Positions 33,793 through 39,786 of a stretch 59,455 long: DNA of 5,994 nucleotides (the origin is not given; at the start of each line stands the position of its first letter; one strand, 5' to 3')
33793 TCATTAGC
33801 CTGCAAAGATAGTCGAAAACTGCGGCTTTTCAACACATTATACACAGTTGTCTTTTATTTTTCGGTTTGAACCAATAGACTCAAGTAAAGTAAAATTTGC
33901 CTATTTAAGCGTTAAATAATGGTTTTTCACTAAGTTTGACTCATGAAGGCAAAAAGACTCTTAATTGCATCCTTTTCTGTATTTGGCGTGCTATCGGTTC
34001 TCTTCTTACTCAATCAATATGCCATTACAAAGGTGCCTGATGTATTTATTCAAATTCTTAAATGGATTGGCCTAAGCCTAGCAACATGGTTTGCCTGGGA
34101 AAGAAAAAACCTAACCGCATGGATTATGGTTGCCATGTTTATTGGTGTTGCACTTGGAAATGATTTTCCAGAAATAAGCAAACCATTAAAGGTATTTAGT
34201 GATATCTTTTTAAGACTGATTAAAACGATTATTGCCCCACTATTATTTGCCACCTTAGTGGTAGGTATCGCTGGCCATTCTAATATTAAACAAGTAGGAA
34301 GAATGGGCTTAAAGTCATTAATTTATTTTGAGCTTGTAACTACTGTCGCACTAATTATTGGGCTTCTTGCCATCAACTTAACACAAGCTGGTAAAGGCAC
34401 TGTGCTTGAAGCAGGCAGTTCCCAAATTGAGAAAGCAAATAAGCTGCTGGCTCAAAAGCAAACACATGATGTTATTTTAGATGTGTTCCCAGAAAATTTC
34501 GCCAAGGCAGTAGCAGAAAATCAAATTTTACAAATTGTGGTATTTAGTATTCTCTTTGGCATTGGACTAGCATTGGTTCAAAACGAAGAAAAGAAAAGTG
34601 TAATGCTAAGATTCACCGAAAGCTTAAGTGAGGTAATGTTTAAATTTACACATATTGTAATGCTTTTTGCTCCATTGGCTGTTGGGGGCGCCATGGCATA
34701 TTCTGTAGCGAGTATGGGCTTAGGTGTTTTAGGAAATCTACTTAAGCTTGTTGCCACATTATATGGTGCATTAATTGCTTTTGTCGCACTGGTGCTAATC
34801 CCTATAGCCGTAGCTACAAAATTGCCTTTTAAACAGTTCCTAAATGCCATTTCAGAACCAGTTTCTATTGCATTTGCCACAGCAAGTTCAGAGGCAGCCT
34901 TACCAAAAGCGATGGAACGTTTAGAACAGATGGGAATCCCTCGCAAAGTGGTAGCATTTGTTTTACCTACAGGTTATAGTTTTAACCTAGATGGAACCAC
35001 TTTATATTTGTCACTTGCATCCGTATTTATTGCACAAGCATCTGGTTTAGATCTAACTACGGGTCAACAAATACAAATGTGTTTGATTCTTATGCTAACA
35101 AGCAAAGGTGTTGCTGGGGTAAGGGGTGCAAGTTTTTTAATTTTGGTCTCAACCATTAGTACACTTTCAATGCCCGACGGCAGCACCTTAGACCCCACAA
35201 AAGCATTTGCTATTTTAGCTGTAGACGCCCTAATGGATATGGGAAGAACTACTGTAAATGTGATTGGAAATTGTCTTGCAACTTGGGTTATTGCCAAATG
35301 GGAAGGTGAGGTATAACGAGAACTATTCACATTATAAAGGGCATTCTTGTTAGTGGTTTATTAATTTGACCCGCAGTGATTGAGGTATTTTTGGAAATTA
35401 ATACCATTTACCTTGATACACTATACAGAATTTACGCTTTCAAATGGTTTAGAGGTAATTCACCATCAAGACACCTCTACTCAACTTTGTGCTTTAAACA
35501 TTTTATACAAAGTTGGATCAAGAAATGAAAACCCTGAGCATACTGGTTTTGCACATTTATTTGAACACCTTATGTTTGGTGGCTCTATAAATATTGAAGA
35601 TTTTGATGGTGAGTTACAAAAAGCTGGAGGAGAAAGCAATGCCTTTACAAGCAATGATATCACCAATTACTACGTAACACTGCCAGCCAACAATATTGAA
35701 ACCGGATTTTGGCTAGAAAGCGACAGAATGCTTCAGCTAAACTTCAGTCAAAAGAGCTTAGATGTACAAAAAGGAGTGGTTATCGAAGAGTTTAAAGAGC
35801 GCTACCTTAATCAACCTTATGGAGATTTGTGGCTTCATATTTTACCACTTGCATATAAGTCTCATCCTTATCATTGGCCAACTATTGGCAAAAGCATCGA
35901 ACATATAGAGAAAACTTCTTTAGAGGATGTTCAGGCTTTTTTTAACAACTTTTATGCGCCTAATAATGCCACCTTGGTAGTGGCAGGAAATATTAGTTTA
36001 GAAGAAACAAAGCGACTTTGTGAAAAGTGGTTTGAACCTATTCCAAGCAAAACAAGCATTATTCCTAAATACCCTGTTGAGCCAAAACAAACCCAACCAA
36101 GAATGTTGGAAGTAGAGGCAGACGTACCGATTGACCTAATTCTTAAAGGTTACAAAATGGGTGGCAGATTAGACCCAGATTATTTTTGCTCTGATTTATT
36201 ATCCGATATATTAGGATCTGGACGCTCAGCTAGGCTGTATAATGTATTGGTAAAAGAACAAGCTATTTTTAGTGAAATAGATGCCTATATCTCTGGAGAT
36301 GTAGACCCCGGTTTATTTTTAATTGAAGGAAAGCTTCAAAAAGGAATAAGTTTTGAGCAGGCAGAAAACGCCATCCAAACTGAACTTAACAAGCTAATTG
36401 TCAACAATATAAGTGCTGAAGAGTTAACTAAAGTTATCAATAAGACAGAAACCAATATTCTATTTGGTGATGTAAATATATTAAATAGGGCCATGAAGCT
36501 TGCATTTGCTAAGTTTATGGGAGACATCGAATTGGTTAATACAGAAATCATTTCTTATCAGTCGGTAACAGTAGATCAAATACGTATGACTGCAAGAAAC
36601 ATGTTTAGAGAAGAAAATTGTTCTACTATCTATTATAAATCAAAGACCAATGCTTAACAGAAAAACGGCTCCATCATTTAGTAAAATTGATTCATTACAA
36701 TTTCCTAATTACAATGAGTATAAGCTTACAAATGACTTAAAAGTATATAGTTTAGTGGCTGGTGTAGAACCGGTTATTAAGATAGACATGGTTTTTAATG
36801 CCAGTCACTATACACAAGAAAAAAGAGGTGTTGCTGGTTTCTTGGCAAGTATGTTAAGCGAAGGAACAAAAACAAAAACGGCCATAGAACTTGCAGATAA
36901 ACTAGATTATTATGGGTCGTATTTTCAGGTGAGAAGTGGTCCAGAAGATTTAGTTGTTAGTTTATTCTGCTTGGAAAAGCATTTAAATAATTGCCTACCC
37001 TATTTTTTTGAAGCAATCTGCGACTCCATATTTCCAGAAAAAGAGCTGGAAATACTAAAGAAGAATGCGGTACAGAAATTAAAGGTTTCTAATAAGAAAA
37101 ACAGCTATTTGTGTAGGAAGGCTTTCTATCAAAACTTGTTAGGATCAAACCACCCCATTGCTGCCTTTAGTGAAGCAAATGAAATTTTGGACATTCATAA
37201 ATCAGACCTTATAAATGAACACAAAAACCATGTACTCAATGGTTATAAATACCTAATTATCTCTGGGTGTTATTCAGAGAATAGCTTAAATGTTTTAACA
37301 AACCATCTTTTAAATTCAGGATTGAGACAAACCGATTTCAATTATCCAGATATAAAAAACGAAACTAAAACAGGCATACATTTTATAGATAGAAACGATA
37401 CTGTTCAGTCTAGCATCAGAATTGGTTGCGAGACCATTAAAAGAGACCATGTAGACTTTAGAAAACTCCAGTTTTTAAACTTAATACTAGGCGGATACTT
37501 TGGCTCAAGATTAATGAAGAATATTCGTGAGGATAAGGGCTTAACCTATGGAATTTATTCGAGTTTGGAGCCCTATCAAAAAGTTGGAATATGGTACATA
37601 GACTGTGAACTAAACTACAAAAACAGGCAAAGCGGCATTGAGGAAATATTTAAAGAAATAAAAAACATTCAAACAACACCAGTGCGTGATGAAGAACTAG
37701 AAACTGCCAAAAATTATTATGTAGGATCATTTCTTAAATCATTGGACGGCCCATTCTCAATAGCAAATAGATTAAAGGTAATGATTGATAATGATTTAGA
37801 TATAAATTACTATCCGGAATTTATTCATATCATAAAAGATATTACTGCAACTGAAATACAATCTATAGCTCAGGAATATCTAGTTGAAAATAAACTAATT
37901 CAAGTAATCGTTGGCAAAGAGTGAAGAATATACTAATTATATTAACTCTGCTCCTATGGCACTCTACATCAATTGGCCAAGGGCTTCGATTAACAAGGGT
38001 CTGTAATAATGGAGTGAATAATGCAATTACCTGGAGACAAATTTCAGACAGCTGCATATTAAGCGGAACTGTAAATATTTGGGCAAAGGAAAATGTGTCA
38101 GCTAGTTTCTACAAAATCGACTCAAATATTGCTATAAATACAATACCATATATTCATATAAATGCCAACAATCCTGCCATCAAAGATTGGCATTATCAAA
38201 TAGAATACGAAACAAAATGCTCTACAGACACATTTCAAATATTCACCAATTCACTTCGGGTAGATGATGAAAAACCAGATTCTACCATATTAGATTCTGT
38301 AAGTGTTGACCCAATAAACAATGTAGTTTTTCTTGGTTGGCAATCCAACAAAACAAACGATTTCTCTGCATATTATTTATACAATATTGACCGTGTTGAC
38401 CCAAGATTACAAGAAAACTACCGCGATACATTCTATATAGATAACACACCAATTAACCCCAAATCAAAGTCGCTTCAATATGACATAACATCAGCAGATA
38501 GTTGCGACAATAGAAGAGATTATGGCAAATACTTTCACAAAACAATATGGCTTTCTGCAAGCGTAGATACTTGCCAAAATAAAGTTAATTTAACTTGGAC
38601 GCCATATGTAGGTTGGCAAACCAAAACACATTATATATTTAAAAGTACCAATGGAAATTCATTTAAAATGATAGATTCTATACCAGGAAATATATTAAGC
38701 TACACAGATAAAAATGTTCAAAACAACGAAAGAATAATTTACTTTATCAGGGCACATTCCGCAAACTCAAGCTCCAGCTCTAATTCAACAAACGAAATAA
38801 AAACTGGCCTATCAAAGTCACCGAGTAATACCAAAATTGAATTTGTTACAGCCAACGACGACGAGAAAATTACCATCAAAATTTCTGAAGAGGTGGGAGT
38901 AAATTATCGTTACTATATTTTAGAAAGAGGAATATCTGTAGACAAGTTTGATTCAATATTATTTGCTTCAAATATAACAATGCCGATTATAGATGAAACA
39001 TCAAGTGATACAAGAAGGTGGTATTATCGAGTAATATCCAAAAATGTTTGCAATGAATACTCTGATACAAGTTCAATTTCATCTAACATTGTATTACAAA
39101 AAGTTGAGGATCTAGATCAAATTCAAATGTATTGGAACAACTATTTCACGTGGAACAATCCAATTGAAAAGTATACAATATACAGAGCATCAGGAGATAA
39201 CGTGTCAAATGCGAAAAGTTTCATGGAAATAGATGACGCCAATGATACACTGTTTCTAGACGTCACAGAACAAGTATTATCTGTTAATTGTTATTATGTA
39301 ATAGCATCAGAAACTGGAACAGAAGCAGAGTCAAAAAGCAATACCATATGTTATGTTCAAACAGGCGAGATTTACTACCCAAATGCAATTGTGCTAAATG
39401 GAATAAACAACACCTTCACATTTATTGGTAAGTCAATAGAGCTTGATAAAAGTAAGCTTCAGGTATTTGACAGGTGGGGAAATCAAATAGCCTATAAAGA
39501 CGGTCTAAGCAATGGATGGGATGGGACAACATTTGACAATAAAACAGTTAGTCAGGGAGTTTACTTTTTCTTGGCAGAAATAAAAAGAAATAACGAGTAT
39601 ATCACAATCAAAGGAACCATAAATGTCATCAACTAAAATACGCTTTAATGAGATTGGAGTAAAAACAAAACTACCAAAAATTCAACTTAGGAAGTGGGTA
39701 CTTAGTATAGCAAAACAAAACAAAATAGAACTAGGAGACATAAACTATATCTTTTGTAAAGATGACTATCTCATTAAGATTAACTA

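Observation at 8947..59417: Strongly over-represented short motif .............(R)A scattered through unrelated genes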

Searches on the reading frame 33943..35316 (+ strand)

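Call 6: search_protein_families(library=pfam, proteins=[window:33943-35316:+])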
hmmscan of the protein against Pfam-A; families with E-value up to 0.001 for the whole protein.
window:33943-35316:+ (457 aa): 1 family
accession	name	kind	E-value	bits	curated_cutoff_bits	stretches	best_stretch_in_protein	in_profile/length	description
PF00375.23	SDF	-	1.5e-107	360.5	27.9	1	57-453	1-387/387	Sodium:dicarboxylate symporter family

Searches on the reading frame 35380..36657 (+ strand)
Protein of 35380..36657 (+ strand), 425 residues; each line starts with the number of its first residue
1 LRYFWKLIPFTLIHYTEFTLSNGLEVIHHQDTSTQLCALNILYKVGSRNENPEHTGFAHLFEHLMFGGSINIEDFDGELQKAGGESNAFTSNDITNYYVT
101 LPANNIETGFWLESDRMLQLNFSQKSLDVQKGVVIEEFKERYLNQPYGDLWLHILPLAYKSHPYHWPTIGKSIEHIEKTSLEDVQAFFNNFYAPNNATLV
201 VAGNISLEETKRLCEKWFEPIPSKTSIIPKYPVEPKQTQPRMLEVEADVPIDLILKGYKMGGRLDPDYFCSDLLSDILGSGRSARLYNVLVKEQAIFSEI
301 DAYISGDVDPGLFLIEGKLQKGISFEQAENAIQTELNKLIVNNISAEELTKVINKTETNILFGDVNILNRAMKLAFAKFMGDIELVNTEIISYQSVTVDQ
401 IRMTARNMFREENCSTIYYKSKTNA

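Call 6: search_protein_families(library=pfam, proteins=[window:35380-36657:+])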
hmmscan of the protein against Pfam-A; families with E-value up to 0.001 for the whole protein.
window:35380-36657:+ (425 aa): 2 families
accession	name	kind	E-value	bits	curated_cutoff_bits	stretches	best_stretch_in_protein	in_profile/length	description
PF05193.26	Peptidase_M16_C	-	1.3e-32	113.5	23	1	180-354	3-179/181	Peptidase M16 inactive domain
PF00675.25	Peptidase_M16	-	1.3e-19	71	22.3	1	26-140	2-118/149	Insulinase (Peptidase family M16)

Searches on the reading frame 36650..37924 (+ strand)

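Call 65: search_protein_families(library=pfam, proteins=[window:36650-37924:+])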
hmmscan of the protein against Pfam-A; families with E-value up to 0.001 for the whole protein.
window:36650-37924:+ (424 aa): 2 families
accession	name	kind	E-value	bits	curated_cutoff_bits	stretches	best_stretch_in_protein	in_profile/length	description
PF05193.26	Peptidase_M16_C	-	4.1e-22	79.4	23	1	185-355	5-179/181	Peptidase M16 inactive domain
PF00675.25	Peptidase_M16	-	1.5e-07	31.9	22.3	1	55-159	27-131/149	Insulinase (Peptidase family M16)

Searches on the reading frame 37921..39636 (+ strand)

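Call 65: search_protein_families(library=pfam, proteins=[window:37921-39636:+])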
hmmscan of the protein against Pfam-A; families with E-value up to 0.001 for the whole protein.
window:37921-39636:+ (571 aa): 1 family
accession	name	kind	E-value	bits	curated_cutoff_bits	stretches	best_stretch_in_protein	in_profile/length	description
PF13585.12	CHU_C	-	1.5e-11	44.7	27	1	486-567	3-84/86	CHU_C Type IX secretion signal domain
